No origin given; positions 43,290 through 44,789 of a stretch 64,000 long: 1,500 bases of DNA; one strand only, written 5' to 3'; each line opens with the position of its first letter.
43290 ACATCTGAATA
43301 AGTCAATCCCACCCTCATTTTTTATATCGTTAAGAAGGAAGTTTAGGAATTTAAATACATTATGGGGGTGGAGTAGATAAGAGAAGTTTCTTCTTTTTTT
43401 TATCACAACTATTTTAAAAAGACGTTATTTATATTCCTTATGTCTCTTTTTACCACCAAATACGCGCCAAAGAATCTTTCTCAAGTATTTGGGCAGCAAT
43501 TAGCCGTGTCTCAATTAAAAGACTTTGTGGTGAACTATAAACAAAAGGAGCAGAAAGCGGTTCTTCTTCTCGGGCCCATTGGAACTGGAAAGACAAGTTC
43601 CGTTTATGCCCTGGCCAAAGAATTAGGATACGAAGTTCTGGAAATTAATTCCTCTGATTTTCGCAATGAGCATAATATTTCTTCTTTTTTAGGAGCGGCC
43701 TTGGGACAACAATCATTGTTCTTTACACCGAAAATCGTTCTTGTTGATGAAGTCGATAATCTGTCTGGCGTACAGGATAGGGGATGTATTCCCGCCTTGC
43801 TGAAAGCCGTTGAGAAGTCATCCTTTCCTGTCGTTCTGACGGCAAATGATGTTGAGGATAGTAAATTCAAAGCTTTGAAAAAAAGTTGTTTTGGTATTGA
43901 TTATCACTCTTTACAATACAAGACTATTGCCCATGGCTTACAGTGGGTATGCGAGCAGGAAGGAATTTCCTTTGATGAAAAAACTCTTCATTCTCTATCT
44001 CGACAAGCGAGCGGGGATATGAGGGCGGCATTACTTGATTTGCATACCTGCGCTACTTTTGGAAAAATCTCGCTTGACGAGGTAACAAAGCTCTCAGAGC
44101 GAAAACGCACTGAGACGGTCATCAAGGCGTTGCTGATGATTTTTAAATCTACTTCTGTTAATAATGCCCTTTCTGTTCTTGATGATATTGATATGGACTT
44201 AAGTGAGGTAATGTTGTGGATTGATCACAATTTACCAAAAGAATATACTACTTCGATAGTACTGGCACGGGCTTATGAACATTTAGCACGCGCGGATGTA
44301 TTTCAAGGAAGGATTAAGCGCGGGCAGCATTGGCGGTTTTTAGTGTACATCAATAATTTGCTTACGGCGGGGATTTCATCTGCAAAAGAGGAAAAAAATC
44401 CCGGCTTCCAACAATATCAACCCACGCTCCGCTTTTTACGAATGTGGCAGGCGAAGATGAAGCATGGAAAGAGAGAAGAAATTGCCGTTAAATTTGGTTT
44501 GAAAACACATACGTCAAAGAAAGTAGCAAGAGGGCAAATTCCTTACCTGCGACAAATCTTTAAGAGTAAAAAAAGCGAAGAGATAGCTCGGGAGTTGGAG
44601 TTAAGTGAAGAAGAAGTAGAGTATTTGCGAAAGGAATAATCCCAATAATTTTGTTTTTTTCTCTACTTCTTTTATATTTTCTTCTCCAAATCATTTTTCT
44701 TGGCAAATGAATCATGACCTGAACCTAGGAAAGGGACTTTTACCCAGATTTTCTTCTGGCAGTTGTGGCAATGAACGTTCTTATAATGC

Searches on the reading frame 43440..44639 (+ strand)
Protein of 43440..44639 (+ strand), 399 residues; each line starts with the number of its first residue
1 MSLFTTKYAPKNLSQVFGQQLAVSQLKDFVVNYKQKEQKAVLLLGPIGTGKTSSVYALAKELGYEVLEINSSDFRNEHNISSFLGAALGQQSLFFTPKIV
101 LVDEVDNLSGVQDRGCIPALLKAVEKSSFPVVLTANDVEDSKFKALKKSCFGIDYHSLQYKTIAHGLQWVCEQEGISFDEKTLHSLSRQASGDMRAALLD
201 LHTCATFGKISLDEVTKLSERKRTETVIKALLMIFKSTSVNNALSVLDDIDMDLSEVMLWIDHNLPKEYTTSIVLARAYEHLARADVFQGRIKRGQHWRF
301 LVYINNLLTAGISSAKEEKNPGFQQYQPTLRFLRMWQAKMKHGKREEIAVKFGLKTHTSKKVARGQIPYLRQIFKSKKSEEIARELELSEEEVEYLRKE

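Call 10: search_protein_families(library=pfam, proteins=[window:43440-44639:+])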
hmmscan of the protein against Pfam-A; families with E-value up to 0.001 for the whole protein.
window:43440-44639:+ (399 aa): 13 families
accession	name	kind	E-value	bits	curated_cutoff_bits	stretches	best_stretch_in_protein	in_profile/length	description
PF00004.35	AAA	-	4.4e-16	60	21.2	1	41-146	1-119/131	ATPase family associated with various cellular activities (AAA)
PF21960.2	RCF1-5-like_lid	-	4.3e-08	33.4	27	1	167-206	3-43/43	RCF1/5-like, AAA+ ATPase lid domain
PF22608.2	DNAX_ATPase_lid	-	5.3e-06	26.5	27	1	163-198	2-37/49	DNA polymerase III clamp loader subunit, ATPase lid domain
PF03215.21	Rad17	-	5.6e-06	26.9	23.8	1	5-84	10-93/186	Rad17 P-loop domain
PF13401.12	AAA_22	-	1.1e-05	26.1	27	0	37-90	4-60/130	AAA domain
PF05496.18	RuvB_N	-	1.8e-05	25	27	1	10-107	3-95/159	Holliday junction DNA helicase RuvB P-loop domain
PF13173.12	AAA_14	-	5.8e-05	23.6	27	1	38-112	2-78/129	AAA domain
PF13191.12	AAA_16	-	9.8e-05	23.4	32.6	1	15-74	1-63/167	AAA ATPase domain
PF07724.20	AAA_2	-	0.00015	22.3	27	0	40-128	5-103/166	AAA domain (Cdc48 subfamily)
PF12775.13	AAA_7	-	0.00028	20.9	25.8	1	29-88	24-86/181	P-loop containing dynein motor region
PF12774.13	AAA_6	-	0.00032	20.2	25.2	0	43-82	37-76/327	Hydrolytic ATP binding site of dynein motor region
PF02367.23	TsaE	-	0.0006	20.2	26.6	0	35-74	18-56/128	Threonylcarbamoyl adenosine biosynthesis protein TsaE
PF06068.19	TIP49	-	0.00093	18.9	23.8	0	33-69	45-83/347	TIP49 P-loop domain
